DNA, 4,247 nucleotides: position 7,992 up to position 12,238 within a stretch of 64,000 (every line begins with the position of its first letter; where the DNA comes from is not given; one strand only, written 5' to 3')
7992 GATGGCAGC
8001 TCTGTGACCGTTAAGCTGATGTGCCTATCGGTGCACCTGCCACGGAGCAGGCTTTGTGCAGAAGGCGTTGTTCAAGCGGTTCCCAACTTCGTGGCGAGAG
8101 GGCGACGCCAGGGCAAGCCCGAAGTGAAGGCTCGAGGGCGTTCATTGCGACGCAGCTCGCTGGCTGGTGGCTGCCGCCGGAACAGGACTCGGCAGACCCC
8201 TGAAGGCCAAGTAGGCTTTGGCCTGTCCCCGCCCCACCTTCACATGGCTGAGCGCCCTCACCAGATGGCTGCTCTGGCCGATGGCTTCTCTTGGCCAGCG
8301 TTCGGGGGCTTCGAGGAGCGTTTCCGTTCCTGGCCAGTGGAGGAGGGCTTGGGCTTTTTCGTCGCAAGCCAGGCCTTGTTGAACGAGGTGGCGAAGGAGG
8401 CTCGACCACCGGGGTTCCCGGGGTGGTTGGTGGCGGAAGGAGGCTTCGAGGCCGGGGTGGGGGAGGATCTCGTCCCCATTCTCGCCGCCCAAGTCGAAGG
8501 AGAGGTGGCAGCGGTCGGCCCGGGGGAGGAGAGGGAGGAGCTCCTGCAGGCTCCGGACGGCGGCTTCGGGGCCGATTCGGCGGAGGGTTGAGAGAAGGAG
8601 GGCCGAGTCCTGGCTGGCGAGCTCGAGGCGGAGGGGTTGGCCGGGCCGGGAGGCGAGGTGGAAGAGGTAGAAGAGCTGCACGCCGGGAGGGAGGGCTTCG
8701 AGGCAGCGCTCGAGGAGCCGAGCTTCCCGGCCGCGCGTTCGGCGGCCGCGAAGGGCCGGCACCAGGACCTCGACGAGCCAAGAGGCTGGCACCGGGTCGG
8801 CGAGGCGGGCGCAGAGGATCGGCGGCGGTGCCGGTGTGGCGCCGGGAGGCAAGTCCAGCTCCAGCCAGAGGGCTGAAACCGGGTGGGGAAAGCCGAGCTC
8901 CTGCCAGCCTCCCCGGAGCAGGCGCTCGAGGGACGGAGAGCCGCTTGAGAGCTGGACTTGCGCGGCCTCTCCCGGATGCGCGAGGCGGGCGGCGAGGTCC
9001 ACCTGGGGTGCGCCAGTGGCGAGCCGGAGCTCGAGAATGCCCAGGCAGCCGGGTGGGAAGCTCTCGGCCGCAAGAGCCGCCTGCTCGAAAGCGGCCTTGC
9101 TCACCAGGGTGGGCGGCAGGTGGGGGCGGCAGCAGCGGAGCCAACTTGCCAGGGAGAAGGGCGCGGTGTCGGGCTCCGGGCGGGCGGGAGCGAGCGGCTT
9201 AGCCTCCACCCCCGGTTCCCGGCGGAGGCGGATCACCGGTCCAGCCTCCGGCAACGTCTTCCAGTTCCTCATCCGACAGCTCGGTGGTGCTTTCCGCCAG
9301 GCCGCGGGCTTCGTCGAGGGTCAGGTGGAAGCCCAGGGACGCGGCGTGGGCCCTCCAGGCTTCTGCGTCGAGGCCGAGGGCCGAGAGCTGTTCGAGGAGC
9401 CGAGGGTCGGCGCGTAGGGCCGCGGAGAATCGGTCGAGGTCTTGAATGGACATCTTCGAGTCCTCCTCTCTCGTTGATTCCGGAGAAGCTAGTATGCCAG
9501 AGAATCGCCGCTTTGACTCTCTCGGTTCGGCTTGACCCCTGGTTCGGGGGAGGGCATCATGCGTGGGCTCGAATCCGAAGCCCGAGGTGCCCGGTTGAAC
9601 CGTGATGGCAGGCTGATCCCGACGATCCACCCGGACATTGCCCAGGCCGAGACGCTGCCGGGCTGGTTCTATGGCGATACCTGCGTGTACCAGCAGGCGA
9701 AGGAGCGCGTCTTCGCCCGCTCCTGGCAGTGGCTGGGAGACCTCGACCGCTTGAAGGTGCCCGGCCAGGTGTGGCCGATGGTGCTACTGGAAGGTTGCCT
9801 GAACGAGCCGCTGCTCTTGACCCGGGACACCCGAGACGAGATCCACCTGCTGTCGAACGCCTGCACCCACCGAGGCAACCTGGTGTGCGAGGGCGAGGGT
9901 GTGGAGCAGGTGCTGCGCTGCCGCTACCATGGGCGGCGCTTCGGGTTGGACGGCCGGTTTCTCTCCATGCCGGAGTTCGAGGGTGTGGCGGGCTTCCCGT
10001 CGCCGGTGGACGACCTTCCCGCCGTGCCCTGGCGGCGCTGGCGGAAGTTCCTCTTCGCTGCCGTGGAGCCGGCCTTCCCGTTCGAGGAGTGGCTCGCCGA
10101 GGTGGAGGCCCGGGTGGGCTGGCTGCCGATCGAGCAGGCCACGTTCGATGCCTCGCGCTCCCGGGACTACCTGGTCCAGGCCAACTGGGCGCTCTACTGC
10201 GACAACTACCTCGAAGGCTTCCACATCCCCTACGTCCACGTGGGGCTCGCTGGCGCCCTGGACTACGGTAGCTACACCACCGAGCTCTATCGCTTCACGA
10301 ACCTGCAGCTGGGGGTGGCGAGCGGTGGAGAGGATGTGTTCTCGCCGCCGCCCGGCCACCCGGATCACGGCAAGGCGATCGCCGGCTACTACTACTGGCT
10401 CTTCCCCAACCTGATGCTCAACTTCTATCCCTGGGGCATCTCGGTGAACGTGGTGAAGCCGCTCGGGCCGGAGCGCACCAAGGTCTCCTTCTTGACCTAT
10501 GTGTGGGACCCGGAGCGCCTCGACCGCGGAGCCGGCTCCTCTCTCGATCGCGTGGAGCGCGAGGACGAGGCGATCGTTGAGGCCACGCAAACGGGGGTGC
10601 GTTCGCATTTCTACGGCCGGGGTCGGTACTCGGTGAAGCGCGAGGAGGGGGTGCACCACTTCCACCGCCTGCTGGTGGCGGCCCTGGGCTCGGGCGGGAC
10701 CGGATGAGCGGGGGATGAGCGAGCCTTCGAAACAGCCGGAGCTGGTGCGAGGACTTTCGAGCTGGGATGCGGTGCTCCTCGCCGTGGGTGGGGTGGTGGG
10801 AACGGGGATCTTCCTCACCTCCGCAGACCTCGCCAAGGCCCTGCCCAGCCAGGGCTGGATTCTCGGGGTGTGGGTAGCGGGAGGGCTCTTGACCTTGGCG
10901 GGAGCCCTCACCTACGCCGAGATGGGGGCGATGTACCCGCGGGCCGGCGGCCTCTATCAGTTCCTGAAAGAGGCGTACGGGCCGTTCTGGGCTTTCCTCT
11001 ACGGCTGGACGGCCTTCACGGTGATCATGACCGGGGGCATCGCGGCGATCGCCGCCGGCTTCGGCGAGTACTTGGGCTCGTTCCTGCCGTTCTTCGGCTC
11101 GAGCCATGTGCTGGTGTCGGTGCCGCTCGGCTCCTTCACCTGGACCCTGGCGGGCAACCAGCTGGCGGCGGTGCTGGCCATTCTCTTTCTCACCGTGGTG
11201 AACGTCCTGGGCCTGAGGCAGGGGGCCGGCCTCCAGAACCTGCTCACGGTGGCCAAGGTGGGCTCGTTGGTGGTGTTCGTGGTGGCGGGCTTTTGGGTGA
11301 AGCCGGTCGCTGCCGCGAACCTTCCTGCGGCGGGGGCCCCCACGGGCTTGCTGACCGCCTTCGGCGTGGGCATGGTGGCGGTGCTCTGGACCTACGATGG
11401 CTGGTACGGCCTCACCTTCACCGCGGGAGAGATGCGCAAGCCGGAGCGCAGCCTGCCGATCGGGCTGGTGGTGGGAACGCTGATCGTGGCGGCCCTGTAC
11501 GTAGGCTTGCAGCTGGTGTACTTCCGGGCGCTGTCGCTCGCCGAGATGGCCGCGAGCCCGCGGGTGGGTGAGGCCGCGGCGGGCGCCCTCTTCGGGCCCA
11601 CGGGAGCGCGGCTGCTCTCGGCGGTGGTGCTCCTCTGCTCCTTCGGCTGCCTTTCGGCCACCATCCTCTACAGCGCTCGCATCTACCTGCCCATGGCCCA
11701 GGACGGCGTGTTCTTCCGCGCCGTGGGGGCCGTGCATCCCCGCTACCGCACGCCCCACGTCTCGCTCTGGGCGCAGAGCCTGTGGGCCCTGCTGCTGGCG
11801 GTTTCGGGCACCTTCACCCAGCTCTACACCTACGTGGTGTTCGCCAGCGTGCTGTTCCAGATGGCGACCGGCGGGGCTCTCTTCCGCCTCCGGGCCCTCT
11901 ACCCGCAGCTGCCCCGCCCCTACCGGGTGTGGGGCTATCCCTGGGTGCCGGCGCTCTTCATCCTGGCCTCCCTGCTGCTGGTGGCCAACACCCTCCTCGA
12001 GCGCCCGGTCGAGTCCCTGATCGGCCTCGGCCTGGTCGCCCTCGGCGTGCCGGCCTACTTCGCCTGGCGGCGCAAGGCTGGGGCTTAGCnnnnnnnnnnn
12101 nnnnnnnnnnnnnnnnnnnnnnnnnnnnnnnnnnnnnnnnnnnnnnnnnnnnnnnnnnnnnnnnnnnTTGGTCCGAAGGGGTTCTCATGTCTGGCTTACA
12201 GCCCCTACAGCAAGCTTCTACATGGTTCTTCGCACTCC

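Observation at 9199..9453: Nif11-type leader peptide with a tiny W-x-x-x-PPPP-G-x-GGGG core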

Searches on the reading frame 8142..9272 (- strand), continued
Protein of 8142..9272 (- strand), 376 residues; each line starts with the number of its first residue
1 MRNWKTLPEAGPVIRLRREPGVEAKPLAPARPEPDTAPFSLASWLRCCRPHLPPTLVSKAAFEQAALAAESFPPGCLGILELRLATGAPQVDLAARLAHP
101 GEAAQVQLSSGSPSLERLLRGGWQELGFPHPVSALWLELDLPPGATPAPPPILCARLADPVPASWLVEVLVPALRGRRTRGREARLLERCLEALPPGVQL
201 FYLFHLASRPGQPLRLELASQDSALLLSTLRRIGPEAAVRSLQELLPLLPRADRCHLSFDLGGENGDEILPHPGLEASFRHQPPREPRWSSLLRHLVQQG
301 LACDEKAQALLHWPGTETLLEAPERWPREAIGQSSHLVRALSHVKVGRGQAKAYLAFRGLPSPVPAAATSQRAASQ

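Call 103: search_protein_families(library=pfam, proteins=[L026:9799-10668:-, L026:6300-7181:-, L026:7185-7724:-, L029:14139-15188:-, L029:15185-16885:-, L028:16093-16962:-], max_evalue=0.01)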
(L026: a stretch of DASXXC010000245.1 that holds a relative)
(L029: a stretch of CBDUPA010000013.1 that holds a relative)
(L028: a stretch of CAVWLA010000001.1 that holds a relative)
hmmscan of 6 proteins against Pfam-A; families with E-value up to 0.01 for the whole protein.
L026:9799-10668:- (290 aa): 0 families

L026:6300-7181:- (293 aa): 4 families
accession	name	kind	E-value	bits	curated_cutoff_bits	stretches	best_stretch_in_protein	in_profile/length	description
PF00892.27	EamA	-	1.5e-20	74.3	28.2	2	8-137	4-134/135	EamA-like transporter family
PF10639.15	TMEM234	-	0.00021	21.8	30.1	1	73-133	48-109/113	Putative transmembrane family 234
PF03151.22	TPT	-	0.00056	19.8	30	0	71-133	70-132/291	Triose-phosphate Transporter family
PF00893.25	Multi_Drug_Res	-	0.00079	20.3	23.7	1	218-283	27-92/93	Small Multidrug Resistance protein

L026:7185-7724:- (179 aa): 1 family
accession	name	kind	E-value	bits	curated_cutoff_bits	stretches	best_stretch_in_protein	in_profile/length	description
PF00027.35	cNMP_binding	-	7.7e-17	61.5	27.5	1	26-107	2-86/89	Cyclic nucleotide-binding domain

L029:14139-15188:- (350 aa): 0 families

L029:15185-16885:- (566 aa): 3 families
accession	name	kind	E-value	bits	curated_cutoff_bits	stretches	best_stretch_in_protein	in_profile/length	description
PF00005.33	ABC_tran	-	7.5e-29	101.5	25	1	350-498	2-137/137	ABC transporter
PF00664.28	ABC_membrane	-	2.4e-22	80.4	28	1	5-260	16-274/274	ABC transporter transmembrane region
PF02463.25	SMC_N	-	2.5e-05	24.3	40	1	469-537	136-210/220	RecF/RecN/SMC N terminal domain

L028:16093-16962:- (290 aa): 0 families

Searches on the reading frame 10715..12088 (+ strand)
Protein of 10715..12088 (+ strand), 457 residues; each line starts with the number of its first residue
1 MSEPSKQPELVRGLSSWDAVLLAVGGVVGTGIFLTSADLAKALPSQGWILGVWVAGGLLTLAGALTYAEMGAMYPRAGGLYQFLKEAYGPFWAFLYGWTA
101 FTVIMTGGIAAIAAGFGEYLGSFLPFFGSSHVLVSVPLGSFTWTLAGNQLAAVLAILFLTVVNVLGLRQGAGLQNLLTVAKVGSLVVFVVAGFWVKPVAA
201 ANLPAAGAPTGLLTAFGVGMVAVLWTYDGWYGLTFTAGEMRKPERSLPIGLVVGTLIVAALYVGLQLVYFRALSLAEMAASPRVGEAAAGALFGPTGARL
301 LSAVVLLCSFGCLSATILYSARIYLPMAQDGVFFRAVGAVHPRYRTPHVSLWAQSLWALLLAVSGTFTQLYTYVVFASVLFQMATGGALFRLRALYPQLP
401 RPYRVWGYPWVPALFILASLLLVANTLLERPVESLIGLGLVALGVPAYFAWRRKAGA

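Call 6: search_protein_families(library=ncbifam, proteins=[window:10715-12088:+], max_evalue=0.01)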
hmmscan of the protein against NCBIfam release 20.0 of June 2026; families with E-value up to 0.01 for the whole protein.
window:10715-12088:+ (457 aa): 19 families
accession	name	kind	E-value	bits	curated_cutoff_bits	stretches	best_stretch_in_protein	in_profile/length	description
TIGR00911.1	2A0308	subfamily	3.7e-57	193.9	701.8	1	10-449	44-471/505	L-type amino acid transporter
TIGR00909.1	2A0306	subfamily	3.5e-56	190.9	556.8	1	10-451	1-429/429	amino acid transporter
NF008466.1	PRK11357.1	equivalog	1.5e-41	142.8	800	1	8-454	4-438/446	fructoselysine/psicoselysine transporter FrlA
NF053761.1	BrChAATpBcaP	equivalog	2e-41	142.5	690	1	5-454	15-454/460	branched-chain amino acid transporter BcaP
TIGR00906.1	2A0303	subfamily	7.9e-24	84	681.7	1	7-363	26-397/602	cationic amino acid transport permease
TIGR00908.1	2A0305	equivalog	2.2e-22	79.5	381.75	1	7-445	2-424/442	ethanolamine permease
NF008245.0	PRK11021.1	equivalog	1.9e-16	60.1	284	1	12-351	6-320/419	L-methionine/branched-chain amino acid transporter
NF007876.0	PRK10580.1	equivalog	4.9e-13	48.8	736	1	8-367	5-350/457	proline-specific permease ProY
NF007929.0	PRK10644.1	equivalog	6e-13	48.3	574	1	19-351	15-327/445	arginine/agmatine antiporter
TIGR04298.1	his_histam_anti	equivalog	1.3e-10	41.1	750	1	21-380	9-356/429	histidine-histamine antiporter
TIGR00907.1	2A0304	subfamily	6.2e-08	32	598.3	1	6-363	6-372/482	amino acid permease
NF007594.0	PRK10238.1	equivalog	1.3e-06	27.7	848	1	6-380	6-371/456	aromatic amino acid transporter AroP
NF047867.1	AA_transp_ThrP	exception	1.7e-06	27.3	850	1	5-383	3-372/461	bifunctional threonine/serine APC transporter ThrP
NF008016.0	PRK10746.1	equivalog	3.7e-06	26.3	799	1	6-383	4-372/461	amino acid permease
NF007938.0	PRK10655.1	equivalog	3.8e-06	26.4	409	1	20-340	14-315/438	putrescine-ornithine antiporter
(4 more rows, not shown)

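Call 7: search_protein_families(library=pfam, proteins=[window:10715-12088:+], max_evalue=0.01)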
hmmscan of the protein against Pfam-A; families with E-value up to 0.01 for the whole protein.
window:10715-12088:+ (457 aa): 2 families
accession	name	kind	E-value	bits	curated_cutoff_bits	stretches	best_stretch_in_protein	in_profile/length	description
PF13520.12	AA_permease_2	-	3.5e-49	168.3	27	1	14-429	1-407/427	Amino acid permease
PF00324.27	AA_permease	-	3e-20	72.8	24.6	1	19-377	2-360/470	Amino acid permease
